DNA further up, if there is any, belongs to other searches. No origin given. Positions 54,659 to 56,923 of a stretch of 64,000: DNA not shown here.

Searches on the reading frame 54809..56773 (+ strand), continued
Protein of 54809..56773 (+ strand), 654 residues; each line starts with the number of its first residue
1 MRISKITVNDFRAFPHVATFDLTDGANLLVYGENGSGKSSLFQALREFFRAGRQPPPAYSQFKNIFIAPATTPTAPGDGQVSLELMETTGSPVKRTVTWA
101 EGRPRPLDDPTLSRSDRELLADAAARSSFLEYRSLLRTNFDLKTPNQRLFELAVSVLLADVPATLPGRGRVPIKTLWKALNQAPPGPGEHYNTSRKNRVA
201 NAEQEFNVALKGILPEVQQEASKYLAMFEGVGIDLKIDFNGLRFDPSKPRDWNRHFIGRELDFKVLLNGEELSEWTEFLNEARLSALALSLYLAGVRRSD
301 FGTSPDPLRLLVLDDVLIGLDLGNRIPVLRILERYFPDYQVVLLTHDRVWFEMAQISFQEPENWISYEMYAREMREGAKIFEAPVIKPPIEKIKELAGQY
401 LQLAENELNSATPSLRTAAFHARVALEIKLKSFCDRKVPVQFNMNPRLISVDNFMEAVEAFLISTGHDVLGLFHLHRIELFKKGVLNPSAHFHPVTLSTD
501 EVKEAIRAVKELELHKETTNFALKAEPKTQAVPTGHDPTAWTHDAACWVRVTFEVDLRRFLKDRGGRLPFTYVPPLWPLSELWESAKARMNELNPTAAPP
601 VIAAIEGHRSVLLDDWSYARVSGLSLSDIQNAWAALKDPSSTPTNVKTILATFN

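Call 62: search_protein_families(library=pfam, max_evalue=0.001, proteins=[L011:11930-12964:+, L019:2096-4120:+, L023:11486-15106:+, L029:11554-12471:+, L033:11425-12636:+, L045:9344-10012:+, L049:11491-12372:+, L062:11530-12606:+, L064:11901-13709:+, L065:11455-12711:+])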
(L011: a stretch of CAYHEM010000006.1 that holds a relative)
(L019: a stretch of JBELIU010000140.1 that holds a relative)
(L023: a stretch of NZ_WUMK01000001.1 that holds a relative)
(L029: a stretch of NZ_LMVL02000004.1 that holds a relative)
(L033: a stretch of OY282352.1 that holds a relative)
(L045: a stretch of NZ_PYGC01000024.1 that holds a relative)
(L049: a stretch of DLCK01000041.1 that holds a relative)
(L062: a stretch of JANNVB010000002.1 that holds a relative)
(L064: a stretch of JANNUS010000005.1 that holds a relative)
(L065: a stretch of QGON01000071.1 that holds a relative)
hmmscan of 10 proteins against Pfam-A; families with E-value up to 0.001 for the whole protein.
L011:11930-12964:+ (344 aa): 1 family
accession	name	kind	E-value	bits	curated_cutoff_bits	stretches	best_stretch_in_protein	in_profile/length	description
PF13310.11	Virulence_RhuM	-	1.7e-109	365.4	33.7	1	67-312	1-249/252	Virulence protein RhuM family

L019:2096-4120:+ (674 aa): 2 families
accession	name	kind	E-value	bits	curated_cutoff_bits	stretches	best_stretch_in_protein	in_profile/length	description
PF03235.19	GmrSD_N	-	3.9e-34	119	33.2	1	8-304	1-199/199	GmrSD restriction endonuclease, N-terminal domain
PF07510.16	GmrSD_C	-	1.8e-22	80.2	23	1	510-653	1-135/138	GmrSD restriction endonucleases, C-terminal domain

L023:11486-15106:+ (1206 aa): 7 families
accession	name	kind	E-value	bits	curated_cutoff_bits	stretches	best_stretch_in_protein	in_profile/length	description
PF13245.12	AAA_19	-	1.8e-25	90.1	25.1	1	595-732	10-134/134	AAA domain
PF13604.12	AAA_30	-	9.4e-25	87.9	27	1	586-762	6-158/191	AAA domain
PF13538.12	UvrD_C_2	-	2.4e-12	47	27.4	1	1000-1046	1-51/52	UvrD-like helicase C-terminal domain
PF01443.25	Viral_helicase1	-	1.6e-10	41.7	21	1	600-731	2-101/228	Viral superfamily 1 RNA helicase core domain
PF13086.12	AAA_11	-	2.3e-07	31.3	27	0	690-730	217-253/257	AAA domain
PF00580.27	UvrD-helicase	-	8e-06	26.2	23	1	594-663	12-85/271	UvrD/REP helicase N-terminal domain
PF18335.7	SH3_13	-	1.3e-05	25.3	41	1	875-944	1-57/65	ATP-dependent RecD-like DNA helicase SH3 domain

L029:11554-12471:+ (305 aa): 2 families
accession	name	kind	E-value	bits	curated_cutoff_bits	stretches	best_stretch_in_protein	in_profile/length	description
PF18899.5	DUF5655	-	2.1e-08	34.7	24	1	204-304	14-108/109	Domain of unknown function (DUF5655)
PF01939.22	NucS_C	-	1.8e-05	25.1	24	0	29-94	6-72/124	Endonuclease NucS C-terminal domain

L033:11425-12636:+ (403 aa): 2 families
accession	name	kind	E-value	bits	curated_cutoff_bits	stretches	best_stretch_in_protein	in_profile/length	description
PF13676.11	TIR_2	-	1.3e-19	71.3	28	1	8-122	1-111/122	TIR domain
PF01582.25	TIR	-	3.5e-06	27.4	21.3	1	6-102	2-96/179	TIR domain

L045:9344-10012:+ (222 aa): 0 families

L049:11491-12372:+ (293 aa): 0 families

L062:11530-12606:+ (358 aa): 2 families
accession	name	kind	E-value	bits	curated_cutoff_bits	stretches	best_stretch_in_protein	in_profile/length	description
PF06250.17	YhcG_C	-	1.3e-64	217.2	32.5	1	185-338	2-157/157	YhcG PDDEXK nuclease domain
PF17761.7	DUF1016_N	-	2.1e-42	144.9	32.8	1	28-163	2-137/137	DUF1016 N-terminal domain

L064:11901-13709:+ (602 aa): 2 families
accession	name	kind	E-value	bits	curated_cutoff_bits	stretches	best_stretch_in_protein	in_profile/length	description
PF03235.19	GmrSD_N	-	2e-33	116.6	33.2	1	15-234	10-199/199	GmrSD restriction endonuclease, N-terminal domain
PF07510.16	GmrSD_C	-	1.2e-18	67.8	23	1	428-592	3-137/138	GmrSD restriction endonucleases, C-terminal domain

L065:11455-12711:+ (418 aa): 0 families

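Call 63: search_protein_families(library=pfam, max_evalue=0.001, proteins=[L070:11525-12319:+, L079:11816-14050:+, L080:11374-12045:+, L086:11473-12099:+, L012:11998-13977:+, L073:11637-14693:+, L084:11675-13546:+, L074:11535-12710:+])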
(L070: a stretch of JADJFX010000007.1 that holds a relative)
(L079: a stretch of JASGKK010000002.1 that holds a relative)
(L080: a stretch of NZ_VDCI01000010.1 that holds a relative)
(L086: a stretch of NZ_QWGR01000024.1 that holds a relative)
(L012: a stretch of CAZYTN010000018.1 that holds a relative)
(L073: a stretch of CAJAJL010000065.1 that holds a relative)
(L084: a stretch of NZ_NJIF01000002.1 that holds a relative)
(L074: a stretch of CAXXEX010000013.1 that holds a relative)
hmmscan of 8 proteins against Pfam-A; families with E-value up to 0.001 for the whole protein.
L070:11525-12319:+ (264 aa): 1 family
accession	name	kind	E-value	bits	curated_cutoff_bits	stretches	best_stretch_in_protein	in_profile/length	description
PF12686.12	DUF3800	-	2.1e-11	45.2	21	1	7-205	2-148/149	Protein of unknown function (DUF3800)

L079:11816-14050:+ (744 aa): 4 families
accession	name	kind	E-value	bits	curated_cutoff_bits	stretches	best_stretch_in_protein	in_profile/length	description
PF07728.20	AAA_5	-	1.9e-17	64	22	1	453-609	25-139/139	AAA domain (dynein-related subfamily)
PF00004.35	AAA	-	1.8e-08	35.4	21.2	0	304-345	2-35/131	ATPase family associated with various cellular activities (AAA)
PF24701.1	DUF7664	-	9.4e-05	23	27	1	6-102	5-97/98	Domain of unknown function (DUF7664)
PF13191.12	AAA_16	-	0.00042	21.3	32.6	0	302-360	26-85/167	AAA ATPase domain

L080:11374-12045:+ (223 aa): 0 families

L086:11473-12099:+ (208 aa): 0 families

L012:11998-13977:+ (659 aa): 2 families
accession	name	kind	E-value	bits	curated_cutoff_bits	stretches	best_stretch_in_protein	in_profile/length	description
PF04326.19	SLFN_AlbA_2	-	1.8e-12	48.3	25.3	1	95-216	1-116/118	Schlafen, AlbA_2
PF13749.12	HATPase_c_4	-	1.2e-11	44.9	26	1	401-485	1-85/89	Putative ATP-dependent DNA helicase recG C-terminal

L073:11637-14693:+ (1018 aa): 11 families
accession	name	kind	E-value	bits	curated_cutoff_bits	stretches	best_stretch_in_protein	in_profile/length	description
PF13245.12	AAA_19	-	2.3e-08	34.7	25.1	1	140-353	9-130/134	AAA domain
PF13361.12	UvrD_C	-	3.8e-08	33.6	25.6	1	459-555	277-347/350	UvrD-like helicase C-terminal domain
PF12796.13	Ank_2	-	5.5e-08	33.7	27.3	1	705-755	19-69/90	Ankyrin repeats (3 copies)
PF01443.25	Viral_helicase1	-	3.7e-07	30.6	21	0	312-363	58-111/228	Viral superfamily 1 RNA helicase core domain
PF00580.27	UvrD-helicase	-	4.8e-06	26.9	23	1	274-353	161-252/271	UvrD/REP helicase N-terminal domain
PF00023.36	Ank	-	2.1e-05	25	21.1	0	714-743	3-32/33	Ankyrin repeat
PF13538.12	UvrD_C_2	-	5.9e-05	23.3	27.4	0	536-554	34-52/52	UvrD-like helicase C-terminal domain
PF02562.22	PhoH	-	6.7e-05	22.9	27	0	316-356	122-162/205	PhoH-like protein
PF13606.12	Ank_3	-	9.4e-05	22.9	22.3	0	713-738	2-27/30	Ankyrin repeat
PF13637.12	Ank_4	-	0.00011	22.8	22.7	0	717-754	1-38/50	Ankyrin repeats (many copies)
PF13401.12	AAA_22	-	0.00051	20.8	27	0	141-190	4-33/130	AAA domain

L084:11675-13546:+ (623 aa): 1 family
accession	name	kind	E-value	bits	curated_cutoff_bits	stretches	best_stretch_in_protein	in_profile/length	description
PF13289.12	SIR2_2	-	4.8e-16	59.6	24.5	1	136-265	2-124/141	SIR2-like domain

L074:11535-12710:+ (391 aa): 0 families

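Call 84: predict_structure(alignment_id=A1)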
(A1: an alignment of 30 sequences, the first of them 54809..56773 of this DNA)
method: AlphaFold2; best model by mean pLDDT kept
length: 654 residues; sequences in the alignment: 30
mean_pLDDT: 82.7   pTM: 0.61
mean pLDDT of the five models: 82.7, 81.9, 80.8, 80.8, 78.4
residues with pLDDT >= 90: 191; 70-90: 367; 50-70: 93; < 50: 3
segments of 3 or more residues with pLDDT < 50: none
pLDDT, mean of each block of 10 residues (from residue 1): 89 84 90 87 88 57 62 59 83 82 78 85 87 70 77 88 84 90 78 84 93 92 83 82 78 73 85 78 83 87 69 85 81 91 88 79 87 76 74 73 91 87 88 77 59 85 76 89 81 73 93 83 89 74 90 91 86 75 94 93 94 89 91 93 89 89
secondary structure, 60 per line:
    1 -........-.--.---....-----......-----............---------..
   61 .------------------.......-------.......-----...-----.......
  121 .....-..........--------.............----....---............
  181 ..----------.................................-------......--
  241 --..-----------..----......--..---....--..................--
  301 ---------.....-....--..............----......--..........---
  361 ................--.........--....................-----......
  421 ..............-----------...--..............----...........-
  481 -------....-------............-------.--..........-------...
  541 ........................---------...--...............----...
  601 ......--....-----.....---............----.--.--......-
elements in order: E2-9 E18-21 E27-32 H38-49 E80-86 E94-100 H114-125 E127-131 H132-136 H145-157 E162-165 E169-172 H173-182 H193-225 E233-238 E262-267 H275-278 H281-298 E310-314 H316-319 H322-335 E340-345 H348-357 E364-376 E379-387 H390-409 H415-434 H451-464 H470-479 H488-491 H499-510 H521-530 H538-564 H579-593 H598-606 H609-612 H618-622 H626-636 H649-653

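Call 86: fold_search(model_id=the predicted structure, library=pdb)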
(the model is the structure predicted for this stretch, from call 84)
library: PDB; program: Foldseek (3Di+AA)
matches with E <= 10: 795; with E <= 0.001: 137
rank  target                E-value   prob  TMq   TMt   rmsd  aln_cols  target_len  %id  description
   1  8roc_A                1.4e-10  1.00  0.37  0.62   7.2       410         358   14  Human cohesin SMC1A-HD(shortCC-EQ)/RAD21-C complex - Apo closed P-loop conformation (released 2024-09-11)
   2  8rod_A                2.6e-10  1.00  0.38  0.63   7.0       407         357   13  Human cohesin SMC1A-HD(shortCC-EQ)/RAD21-C complex - Open/closed P-loop conformation (released 2024-09-11)
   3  8rof_A                3.3e-10  1.00  0.37  0.62   7.1       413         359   13  Human cohesin SMC1A-HD(shortCC-EQ)/RAD21-C complex - ADP-Mg-bound conformation (released 2024-09-11)
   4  8ro6_A                9.8e-10  1.00  0.37  0.62   7.2       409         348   12  Human cohesin SMC1A-HD(longCC)/RAD21-C complex - Apo closed P-loop conformation (released 2024-09-11)
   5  4nck_B                1.4e-09  1.00  0.33  0.62   7.6       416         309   15  Crystal Structure of Pyrococcus furiosis Rad50 R797G mutation (released 2014-03-05)
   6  5h68_B                1.5e-09  1.00  0.33  0.58   9.0       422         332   16  Crystal structure of an engaged dimer of the Geobacillus stearothermophilus SMC head domain (released 2017-03-15)
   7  3qkt_A                1.8e-09  1.00  0.30  0.52   9.7       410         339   17  Rad50 ABC-ATPase with adjacent coiled-coil region in complex with AMP-PNP (released 2011-03-30)
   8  8ro9_A                2.0e-09  1.00  0.35  0.57   8.9       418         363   15  Human cohesin SMC1A-HD(longCC-EQ)/RAD21-C complex - Open/closed P-loop conformation (released 2024-09-11)
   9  8ro7_A                2.2e-09  1.00  0.37  0.66   6.7       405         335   12  Human cohesin SMC1A-HD(longCC)/RAD21-C complex - Open/closed P-loop conformation (released 2024-09-11)
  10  4nck_A                2.3e-09  1.00  0.33  0.62   6.9       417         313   16  Crystal Structure of Pyrococcus furiosis Rad50 R797G mutation (released 2014-03-05)
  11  8roa_C                2.6e-09  1.00  0.35  0.58   8.8       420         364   14  Human cohesin SMC1A-HD(longCC-EQ)/RAD21-C complex - ADP-bound conformation (released 2024-09-11)
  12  6qj1                  2.9e-09  1.00  0.33  0.50  18.2       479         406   14  Crystal structure of the C. thermophilum condensin Smc2 ATPase head (crystal from I) (released 2019-07-03)
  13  4ncj_C                3.0e-09  1.00  0.31  0.57   8.2       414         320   16  Crystal Structure of Pyrococcus furiosis Rad50 R805E mutation with ADP Beryllium Flouride (released 2014-03-05)
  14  8ro8_A                3.4e-09  1.00  0.36  0.61   7.9       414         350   13  Human cohesin SMC1A-HD(longCC-EQ)/RAD21-C complex - Apo closed P-loop conformation (released 2024-09-11)
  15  7q2x_A                3.6e-09  1.00  0.32  0.46  21.0       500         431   12  Cryo-EM structure of clamped S.cerevisiae condensin-DNA complex (Form I) (released 2022-03-23)
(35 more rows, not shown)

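Call 95: search_dna_similar(query=window:54809-56773:+, collection=plasmids, mode=protein, max_rows=15)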
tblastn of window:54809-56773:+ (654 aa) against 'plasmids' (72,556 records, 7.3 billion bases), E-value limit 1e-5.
Records with a match: 1; places in all: 1; records where one place covers at least 80% of the query: 0.
Best place of each record, by identity: <60% 1.
By first word of the organism name: Nostoc 1.
By predicted mobility (MOB-suite, as given by PLSDB): conjugative 1.
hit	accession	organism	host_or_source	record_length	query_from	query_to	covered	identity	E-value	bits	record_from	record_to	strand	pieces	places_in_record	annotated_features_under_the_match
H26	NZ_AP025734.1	Nostoc cf. commune SO-36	-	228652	1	513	78%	31.3%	3e-37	157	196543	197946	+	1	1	AAA family ATPase | TaqI-like C-terminal specificity domain-containing protein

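Call 96: get_annotated_region(hit=H26, flank=11000)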
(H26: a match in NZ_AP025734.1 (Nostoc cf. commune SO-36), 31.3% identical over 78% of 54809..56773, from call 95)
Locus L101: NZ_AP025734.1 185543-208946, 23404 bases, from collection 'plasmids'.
description: Nostoc cf. commune SO-36 plasmid pANSO36B, complete sequence
organism: Nostoc cf. commune SO-36 (NCBI taxid 449208)
taxonomy: Bacteria; Cyanobacteriota; Cyanophyceae; Nostocales; Nostocaceae; Nostoc; Nostoc commune; Nostoc cf. commune SO-36
host: -; source: -; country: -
typing (MOB-suite, as given by PLSDB): conjugative; relaxase MOBP; mating-pair formation MPF_T
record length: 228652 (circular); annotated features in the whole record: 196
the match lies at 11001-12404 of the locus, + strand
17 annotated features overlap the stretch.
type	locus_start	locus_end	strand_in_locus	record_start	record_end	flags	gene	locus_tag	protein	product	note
CDS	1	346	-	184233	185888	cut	-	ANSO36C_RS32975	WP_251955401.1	IS1634 family transposase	-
CDS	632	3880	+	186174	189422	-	-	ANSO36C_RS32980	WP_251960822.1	hypothetical protein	-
CDS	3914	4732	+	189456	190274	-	-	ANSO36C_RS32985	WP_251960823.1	hypothetical protein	-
CDS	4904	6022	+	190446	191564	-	-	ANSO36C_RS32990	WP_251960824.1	hypothetical protein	-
CDS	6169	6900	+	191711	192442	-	-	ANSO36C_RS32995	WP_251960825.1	hypothetical protein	-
CDS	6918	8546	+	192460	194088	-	-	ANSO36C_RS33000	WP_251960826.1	TrbI/VirB10 family protein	-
CDS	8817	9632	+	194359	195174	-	-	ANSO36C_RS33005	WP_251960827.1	hypothetical protein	-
CDS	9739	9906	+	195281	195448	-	-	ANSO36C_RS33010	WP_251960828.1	hypothetical protein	-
CDS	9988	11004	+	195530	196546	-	-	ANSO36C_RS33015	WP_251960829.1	TaqI-like C-terminal specificity domain-containing protein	-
CDS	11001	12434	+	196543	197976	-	-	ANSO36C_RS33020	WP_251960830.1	AAA family ATPase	-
CDS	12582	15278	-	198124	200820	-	-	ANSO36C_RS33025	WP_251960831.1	ATP-binding protein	-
CDS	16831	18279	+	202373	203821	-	-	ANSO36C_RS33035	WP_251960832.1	AAA family ATPase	-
CDS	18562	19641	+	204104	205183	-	-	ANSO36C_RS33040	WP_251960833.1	hypothetical protein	-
CDS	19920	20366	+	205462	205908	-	-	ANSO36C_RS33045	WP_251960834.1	DUF1257 domain-containing protein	-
CDS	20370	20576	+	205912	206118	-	-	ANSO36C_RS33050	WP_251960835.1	DUF2997 domain-containing protein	-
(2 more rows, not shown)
